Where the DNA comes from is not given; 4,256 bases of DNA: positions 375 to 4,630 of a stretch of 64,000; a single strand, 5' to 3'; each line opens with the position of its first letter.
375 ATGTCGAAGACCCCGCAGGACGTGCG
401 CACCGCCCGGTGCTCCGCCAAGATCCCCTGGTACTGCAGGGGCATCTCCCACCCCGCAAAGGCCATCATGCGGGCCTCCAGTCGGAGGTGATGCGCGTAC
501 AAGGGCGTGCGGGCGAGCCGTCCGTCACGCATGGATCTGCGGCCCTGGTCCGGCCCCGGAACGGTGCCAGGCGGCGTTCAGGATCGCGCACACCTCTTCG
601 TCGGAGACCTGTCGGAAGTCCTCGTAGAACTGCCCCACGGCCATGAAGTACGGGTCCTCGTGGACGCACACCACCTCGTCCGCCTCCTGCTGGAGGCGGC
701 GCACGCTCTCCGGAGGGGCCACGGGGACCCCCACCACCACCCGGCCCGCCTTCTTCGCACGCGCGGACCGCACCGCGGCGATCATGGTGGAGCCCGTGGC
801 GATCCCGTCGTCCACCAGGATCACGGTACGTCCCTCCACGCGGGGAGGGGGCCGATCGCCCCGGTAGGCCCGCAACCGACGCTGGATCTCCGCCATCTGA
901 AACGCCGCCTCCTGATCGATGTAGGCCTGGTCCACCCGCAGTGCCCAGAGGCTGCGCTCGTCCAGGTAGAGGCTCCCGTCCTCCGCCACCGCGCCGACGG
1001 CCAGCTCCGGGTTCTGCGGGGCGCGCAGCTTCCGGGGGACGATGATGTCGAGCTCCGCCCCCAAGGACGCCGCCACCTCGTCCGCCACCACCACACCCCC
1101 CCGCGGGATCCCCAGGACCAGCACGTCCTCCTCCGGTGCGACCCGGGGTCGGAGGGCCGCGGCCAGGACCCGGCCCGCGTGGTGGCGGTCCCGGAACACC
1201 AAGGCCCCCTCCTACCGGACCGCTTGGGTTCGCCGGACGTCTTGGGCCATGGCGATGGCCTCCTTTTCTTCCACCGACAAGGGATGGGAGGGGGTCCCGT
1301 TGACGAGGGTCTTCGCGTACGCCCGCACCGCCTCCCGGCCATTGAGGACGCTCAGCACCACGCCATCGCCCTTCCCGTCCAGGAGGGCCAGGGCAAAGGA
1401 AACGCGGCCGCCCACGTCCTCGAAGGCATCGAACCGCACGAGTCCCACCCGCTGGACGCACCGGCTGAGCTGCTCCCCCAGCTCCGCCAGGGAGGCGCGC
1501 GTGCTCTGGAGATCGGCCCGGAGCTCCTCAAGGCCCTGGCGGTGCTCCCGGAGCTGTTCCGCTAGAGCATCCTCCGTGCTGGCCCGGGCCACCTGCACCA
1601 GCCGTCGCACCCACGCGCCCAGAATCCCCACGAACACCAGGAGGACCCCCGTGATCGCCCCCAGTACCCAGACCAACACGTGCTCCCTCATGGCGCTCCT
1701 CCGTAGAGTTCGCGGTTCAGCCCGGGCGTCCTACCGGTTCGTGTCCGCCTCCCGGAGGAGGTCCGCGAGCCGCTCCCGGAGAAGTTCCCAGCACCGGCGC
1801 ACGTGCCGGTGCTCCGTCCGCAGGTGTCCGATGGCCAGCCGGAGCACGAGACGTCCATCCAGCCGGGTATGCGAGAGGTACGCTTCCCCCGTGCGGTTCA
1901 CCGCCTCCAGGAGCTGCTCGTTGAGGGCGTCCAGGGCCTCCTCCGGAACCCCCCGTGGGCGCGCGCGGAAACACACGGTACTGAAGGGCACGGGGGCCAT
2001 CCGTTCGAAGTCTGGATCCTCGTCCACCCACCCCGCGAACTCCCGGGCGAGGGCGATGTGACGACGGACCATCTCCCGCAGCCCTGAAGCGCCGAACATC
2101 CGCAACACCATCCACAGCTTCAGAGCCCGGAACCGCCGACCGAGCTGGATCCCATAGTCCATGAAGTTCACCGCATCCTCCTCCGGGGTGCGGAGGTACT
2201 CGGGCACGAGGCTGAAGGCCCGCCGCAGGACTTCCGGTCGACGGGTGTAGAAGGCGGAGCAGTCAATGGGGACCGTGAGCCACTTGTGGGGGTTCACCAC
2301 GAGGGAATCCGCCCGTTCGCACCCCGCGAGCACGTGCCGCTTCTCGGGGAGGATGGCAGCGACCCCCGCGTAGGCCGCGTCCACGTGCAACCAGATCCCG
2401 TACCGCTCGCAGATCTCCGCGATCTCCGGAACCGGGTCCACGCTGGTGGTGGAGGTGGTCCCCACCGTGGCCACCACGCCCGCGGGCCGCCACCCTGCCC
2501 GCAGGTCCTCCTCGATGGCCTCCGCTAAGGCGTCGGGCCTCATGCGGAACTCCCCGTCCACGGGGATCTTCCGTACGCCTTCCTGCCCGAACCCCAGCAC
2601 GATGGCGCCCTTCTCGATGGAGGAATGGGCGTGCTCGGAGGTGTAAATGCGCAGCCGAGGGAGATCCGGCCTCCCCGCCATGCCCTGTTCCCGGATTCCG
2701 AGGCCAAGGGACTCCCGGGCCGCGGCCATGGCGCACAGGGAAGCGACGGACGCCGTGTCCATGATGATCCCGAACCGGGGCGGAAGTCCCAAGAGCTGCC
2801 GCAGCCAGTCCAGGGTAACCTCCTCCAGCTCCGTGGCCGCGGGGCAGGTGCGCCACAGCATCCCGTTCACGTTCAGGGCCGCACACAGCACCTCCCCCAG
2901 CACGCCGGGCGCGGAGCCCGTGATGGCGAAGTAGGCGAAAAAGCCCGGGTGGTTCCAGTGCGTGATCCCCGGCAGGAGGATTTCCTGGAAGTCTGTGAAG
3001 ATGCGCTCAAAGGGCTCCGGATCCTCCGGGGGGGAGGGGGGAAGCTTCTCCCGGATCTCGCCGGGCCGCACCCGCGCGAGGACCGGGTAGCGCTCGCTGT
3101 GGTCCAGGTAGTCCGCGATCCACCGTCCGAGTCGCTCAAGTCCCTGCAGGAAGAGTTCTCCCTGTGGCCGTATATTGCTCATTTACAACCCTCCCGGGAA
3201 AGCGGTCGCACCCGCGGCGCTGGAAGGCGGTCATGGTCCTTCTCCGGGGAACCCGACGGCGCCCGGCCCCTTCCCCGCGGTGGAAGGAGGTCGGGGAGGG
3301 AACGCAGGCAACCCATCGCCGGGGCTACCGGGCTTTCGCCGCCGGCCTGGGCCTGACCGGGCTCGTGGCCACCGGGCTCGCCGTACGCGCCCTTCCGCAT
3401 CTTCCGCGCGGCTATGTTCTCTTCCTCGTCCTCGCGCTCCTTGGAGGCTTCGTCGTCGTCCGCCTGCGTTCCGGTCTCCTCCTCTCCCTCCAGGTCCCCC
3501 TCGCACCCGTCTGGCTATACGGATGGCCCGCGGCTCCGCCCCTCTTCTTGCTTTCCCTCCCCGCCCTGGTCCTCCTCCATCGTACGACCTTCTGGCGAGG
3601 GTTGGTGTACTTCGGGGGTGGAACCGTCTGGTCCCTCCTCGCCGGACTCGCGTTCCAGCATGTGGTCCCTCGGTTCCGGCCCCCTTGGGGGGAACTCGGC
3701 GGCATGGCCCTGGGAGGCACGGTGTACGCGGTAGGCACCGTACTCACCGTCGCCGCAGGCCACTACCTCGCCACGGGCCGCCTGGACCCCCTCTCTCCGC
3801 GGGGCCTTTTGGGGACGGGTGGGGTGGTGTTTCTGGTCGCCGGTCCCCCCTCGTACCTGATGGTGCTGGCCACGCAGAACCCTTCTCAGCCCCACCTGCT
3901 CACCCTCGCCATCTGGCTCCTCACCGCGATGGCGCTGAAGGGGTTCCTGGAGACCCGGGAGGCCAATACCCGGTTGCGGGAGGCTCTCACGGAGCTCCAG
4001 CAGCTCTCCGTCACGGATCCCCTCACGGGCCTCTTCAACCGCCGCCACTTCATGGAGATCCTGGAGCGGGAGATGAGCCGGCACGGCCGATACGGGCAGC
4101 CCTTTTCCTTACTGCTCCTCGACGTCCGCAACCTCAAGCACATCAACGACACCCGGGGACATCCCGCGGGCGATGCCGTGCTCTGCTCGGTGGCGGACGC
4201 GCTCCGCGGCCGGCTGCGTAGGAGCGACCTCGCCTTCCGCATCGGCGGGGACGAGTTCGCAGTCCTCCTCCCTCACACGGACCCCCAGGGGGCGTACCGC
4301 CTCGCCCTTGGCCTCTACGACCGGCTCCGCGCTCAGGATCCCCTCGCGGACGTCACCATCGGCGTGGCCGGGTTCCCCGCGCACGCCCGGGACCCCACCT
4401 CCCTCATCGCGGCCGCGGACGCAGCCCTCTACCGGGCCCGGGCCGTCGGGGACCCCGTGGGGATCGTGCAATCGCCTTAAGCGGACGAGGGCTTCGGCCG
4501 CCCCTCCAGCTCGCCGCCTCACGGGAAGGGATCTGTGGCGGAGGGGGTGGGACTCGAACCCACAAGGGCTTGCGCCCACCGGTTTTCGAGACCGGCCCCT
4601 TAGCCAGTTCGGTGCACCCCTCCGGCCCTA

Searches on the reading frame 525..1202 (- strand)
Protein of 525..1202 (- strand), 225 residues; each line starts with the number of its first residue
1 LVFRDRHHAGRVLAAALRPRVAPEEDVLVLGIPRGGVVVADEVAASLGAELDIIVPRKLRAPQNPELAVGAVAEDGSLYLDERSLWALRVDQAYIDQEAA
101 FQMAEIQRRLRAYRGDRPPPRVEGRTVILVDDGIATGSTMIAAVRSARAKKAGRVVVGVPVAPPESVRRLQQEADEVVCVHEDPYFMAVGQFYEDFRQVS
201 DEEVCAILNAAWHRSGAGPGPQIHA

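Call 65: search_protein_families(library=pfam, proteins=[window:525-1202:-], max_evalue=0.00001)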
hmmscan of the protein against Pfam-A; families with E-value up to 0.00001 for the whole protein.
window:525-1202:- (225 aa): 1 family
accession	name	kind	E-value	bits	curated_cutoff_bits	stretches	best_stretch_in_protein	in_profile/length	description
PF00156.33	Pribosyltran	-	7.5e-18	64.8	26.3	1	17-184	22-145/158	Phosphoribosyl transferase domain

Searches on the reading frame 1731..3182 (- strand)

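Call 65: search_protein_families(library=pfam, proteins=[window:1731-3182:-], max_evalue=0.00001)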
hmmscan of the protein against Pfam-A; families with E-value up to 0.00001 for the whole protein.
window:1731-3182:- (483 aa): 2 families
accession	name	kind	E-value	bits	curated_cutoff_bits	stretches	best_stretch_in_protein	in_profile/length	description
PF00282.25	Pyridoxal_deC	-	3.3e-103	345.8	27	1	40-407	1-374/375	Pyridoxal-dependent decarboxylase conserved domain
PF05889.19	SepSecS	-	1.9e-07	30.6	21.1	1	185-324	110-247/389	O-phosphoseryl-tRNA(Sec) selenium transferase, SepSecS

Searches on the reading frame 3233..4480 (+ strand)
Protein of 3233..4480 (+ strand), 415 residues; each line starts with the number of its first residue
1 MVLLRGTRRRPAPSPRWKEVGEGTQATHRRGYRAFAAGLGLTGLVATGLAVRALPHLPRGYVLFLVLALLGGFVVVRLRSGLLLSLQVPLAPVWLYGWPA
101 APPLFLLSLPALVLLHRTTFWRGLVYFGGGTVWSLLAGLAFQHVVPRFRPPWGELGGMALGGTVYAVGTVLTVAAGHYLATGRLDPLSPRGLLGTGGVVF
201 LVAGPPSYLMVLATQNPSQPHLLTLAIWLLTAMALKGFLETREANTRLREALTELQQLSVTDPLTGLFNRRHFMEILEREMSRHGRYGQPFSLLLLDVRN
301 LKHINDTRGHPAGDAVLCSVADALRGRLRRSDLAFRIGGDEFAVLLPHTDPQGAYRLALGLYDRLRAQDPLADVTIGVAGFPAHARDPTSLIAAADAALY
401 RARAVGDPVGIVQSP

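Call 65: search_protein_families(library=pfam, proteins=[window:3233-4480:+], max_evalue=0.00001)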
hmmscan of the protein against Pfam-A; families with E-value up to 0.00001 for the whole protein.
window:3233-4480:+ (415 aa): 1 family
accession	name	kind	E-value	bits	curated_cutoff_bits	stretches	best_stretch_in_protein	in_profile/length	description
PF00990.26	GGDEF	-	7.3e-38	130.3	23.8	1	260-405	2-157/161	Diguanylate cyclase, GGDEF domain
